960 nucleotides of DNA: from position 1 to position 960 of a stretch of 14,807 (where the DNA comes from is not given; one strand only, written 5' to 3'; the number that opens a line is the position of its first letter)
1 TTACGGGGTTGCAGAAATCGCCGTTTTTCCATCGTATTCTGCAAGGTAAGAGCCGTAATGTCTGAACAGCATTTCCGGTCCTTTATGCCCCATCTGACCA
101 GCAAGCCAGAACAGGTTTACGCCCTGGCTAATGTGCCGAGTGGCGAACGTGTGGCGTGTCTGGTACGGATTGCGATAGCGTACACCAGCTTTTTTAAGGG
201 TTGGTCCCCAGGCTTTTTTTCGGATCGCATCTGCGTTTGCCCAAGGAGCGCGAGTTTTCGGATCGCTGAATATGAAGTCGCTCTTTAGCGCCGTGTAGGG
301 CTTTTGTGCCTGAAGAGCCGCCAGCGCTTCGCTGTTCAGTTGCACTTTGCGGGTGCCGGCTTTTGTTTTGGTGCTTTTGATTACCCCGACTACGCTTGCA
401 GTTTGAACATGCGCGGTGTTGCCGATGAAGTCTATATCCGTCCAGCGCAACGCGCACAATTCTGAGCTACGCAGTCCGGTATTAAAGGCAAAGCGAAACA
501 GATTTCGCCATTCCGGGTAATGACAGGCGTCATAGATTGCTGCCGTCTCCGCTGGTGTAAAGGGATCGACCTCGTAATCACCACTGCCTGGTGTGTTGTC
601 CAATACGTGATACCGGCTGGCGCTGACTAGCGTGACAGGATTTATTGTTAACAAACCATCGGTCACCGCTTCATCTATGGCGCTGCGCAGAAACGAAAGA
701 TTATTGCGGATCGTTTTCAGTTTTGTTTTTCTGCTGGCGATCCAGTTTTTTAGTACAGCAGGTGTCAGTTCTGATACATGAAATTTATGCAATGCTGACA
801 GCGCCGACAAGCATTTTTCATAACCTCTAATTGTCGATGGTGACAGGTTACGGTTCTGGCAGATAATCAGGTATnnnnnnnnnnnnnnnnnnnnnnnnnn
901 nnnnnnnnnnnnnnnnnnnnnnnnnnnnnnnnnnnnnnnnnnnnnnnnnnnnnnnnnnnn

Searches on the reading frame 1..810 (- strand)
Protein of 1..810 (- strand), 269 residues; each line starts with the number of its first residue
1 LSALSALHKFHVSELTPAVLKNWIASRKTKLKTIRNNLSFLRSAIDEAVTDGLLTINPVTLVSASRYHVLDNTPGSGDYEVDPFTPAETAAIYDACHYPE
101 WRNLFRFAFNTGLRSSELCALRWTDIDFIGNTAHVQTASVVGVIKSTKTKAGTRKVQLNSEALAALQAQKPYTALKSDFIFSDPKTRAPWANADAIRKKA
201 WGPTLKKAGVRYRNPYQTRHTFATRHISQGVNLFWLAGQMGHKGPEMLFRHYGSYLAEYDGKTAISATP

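Call 61: search_protein_families(library=pfam, proteins=[window:1-810:-])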
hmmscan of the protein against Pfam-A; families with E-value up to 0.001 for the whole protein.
window:1-810:- (269 aa): 1 family
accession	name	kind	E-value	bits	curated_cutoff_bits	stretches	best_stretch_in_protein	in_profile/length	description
PF00589.27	Phage_integrase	-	7.4e-20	71.9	27.1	1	85-252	4-165/172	Phage integrase family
